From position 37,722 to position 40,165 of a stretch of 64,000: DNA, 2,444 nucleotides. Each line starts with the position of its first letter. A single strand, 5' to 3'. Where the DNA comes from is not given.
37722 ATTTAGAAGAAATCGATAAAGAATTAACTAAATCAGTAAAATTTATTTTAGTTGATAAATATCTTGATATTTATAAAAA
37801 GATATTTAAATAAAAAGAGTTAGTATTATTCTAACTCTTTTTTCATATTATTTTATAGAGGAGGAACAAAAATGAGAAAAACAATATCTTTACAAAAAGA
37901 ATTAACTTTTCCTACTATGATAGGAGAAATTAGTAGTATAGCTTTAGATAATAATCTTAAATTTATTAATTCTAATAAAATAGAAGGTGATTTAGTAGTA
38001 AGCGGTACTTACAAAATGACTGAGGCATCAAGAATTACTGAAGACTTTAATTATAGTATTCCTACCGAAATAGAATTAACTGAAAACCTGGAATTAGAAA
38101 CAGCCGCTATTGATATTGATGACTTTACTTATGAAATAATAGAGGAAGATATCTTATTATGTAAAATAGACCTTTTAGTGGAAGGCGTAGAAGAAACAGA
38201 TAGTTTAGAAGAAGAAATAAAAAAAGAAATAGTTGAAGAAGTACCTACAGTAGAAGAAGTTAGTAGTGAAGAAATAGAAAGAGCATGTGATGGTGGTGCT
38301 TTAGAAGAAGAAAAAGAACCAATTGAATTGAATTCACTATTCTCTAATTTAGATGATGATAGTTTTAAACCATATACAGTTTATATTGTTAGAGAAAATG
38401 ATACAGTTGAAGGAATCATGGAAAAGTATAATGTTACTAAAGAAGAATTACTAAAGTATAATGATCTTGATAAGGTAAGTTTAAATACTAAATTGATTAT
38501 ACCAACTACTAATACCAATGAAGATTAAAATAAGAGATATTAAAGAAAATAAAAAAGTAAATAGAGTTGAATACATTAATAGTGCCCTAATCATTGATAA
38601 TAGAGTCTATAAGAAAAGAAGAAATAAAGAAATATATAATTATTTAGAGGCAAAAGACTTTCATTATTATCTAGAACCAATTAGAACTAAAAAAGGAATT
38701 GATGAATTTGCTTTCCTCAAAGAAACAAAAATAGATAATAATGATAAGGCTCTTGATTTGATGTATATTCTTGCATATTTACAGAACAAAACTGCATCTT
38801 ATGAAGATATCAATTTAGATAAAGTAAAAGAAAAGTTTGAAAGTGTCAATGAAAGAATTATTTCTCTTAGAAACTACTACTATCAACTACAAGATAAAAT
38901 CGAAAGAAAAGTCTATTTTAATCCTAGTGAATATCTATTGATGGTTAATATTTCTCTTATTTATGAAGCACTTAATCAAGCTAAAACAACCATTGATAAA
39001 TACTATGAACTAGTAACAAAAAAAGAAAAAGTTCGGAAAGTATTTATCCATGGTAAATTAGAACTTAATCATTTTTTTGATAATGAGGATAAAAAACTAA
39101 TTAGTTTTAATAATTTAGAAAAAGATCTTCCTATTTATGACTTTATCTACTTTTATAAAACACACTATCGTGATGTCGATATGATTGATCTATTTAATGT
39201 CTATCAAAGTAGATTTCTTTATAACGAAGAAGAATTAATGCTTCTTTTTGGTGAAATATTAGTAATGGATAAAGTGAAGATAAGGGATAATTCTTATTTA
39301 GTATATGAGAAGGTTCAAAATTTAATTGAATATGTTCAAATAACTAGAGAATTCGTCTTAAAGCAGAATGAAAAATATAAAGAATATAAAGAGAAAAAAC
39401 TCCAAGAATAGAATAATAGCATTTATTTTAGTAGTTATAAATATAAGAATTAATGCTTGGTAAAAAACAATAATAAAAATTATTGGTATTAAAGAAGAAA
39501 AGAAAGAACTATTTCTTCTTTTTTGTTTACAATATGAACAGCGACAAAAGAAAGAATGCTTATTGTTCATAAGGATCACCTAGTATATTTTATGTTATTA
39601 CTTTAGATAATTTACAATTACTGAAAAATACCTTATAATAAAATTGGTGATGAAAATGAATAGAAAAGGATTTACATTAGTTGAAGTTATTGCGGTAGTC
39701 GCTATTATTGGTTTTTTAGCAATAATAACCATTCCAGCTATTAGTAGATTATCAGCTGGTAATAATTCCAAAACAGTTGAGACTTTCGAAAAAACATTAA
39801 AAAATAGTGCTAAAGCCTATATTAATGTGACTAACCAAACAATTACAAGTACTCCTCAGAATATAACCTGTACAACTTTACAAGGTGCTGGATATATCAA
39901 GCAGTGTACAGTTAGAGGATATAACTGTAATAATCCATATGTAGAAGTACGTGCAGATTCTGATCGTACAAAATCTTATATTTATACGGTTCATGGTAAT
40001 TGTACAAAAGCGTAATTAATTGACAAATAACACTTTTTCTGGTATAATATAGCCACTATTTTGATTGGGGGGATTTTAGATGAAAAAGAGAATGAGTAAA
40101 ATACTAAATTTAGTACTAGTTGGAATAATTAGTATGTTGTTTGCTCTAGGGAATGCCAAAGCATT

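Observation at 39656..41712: Small type IV pilin gene followed by a TQxA-motif surface protein and an atypical sortase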

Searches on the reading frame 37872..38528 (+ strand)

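Call 4: search_protein_families(library=pfam, proteins=[window:37872-38528:+], max_evalue=0.1)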
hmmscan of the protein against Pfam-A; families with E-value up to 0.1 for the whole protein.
window:37872-38528:+ (218 aa): 3 families
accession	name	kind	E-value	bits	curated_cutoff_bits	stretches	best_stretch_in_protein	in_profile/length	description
PF01476.26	LysM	-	6.5e-05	23.2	20.9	1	171-211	1-43/43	LysM domain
PF20918.2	SPOCS_spoVID-N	-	0.00035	20.8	27.1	1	52-106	76-132/132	SPOCS_spoVID-N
PF23473.1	LysM3_LYK4_5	-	0.00064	20.2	29.3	1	171-210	5-46/48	LYK4/5 LysM3 domain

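Call 5: search_protein_families(library=ncbifam, proteins=[window:37872-38528:+], max_evalue=0.1)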
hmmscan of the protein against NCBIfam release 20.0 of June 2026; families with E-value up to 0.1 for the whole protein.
window:37872-38528:+ (218 aa): 4 families
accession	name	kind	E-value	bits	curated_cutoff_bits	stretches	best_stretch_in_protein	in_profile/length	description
TIGR02907.1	spore_VI_D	equivalog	1.9e-10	40.8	169.85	1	145-207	276-338/344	stage VI sporulation protein D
NF008050.0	PRK10783.1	equivalog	0.0039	15.5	508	1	163-205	338-380/457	murein transglycosylase D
NF047755.1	LIC_10271_M23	exception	0.06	13.1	180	1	157-199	13-55/207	LIC_10271 family cell wall hydrolase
NF050804.1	CellDivDipMCaul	equivalog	0.078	11.7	900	1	167-201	307-341/634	cell division endopeptidase DipM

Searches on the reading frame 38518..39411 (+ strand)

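Call 4: search_protein_families(library=pfam, proteins=[window:38518-39411:+], max_evalue=0.1)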
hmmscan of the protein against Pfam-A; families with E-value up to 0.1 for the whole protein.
window:38518-39411:+ (297 aa): 1 family
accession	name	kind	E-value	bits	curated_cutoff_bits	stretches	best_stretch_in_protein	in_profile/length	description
PF10494.15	Stk19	-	0.054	13.4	27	0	142-182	32-72/278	Inactive serine-threonine protein kinase 19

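Call 5: search_protein_families(library=ncbifam, proteins=[window:38518-39411:+], max_evalue=0.1)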
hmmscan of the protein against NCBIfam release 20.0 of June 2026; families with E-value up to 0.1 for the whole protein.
window:38518-39411:+ (297 aa): 1 family
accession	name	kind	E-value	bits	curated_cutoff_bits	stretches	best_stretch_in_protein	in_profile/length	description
TIGR02904.1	spore_ysxE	equivalog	2.8e-19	69.5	263.55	1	68-260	90-289/309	spore coat protein YsxE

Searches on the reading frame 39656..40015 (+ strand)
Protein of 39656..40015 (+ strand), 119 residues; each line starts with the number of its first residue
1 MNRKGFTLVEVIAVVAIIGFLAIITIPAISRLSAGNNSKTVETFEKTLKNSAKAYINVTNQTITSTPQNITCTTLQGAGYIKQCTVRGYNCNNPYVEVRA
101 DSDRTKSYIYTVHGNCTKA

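Call 4: search_protein_families(library=pfam, proteins=[window:39656-40015:+], max_evalue=0.1)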
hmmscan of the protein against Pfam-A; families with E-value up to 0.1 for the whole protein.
window:39656-40015:+ (119 aa): 4 families
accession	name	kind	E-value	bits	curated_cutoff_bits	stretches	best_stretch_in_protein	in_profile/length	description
PF07963.17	N_methyl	-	1.2e-06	28.3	21.2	1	2-25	3-26/27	Prokaryotic N-terminal methylation motif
PF21002.2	TMEM106_N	-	0.014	16.4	24.5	1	32-106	18-91/91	Transmembrane protein 106 N-terminal region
PF20608.4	Phage_tube_C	-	0.036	14.9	24.1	1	26-91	7-71/82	Phage tail tube protein C-terminal domain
PF15050.11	SCIMP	-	0.048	14.5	27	1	6-67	8-70/132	SCIMP protein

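Call 5: search_protein_families(library=ncbifam, proteins=[window:39656-40015:+], max_evalue=0.1)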
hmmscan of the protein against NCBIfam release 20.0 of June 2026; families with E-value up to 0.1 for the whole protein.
window:39656-40015:+ (119 aa): 13 families
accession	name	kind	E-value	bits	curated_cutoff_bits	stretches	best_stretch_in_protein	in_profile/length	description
NF040999.1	pilin_ComGC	equivalog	3.5e-09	36.7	75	1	4-90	2-81/84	competence type IV pilus major pilin ComGC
NF041775.1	typeIV_PilA_Myxo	equivalog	2.9e-07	30.7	400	1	3-57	10-64/214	type IV pilin protein PilA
TIGR01710.1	typeII_sec_gspG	equivalog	7.7e-07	29.2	88.85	1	4-112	1-103/134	type II secretion system major pseudopilin GspG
TIGR02532.1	IV_pilin_GFxxxE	domain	2.2e-06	27.2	16.3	1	3-25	1-23/24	prepilin-type N-terminal cleavage/methylation domain-containing protein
NF040982.1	ComGD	equivalog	2.9e-05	24.5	70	1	4-72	2-72/139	competence type IV pilus minor pilin ComGD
NF007862.0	PRK10574.1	equivalog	0.00012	22.2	138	1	2-29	3-30/145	prepilin peptidase-dependent pilin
NF041013.1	T4P_ComGE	equivalog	0.0005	20.1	49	1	3-37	3-37/83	competence type IV pilus minor pilin ComGE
NF008147.1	PRK10898.1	equivalog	0.0016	17.7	408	1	11-99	14-100/352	outer membrane-stress sensor serine endopeptidase DegS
TIGR01708.2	typeII_sec_gspH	equivalog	0.0086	16.1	80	1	4-48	2-47/169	type II secretion system minor pseudopilin GspH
TIGR02038.1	protease_degS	equivalog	0.034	13.3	422.95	1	17-101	21-102/351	outer membrane-stress sensor serine endopeptidase DegS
TIGR01707.1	gspI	equivalog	0.049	14.1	44.35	1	5-40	1-36/101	type II secretion system minor pseudopilin GspI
NF051431.1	Rv0361_Cterm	subfamily_domain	0.052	13.7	37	1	11-77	6-68/140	Rv0361 family membrane protein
NF041002.1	pilin_ComGF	equivalog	0.071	13.3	80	0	4-37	2-35/139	competence type IV pilus minor pilin ComGF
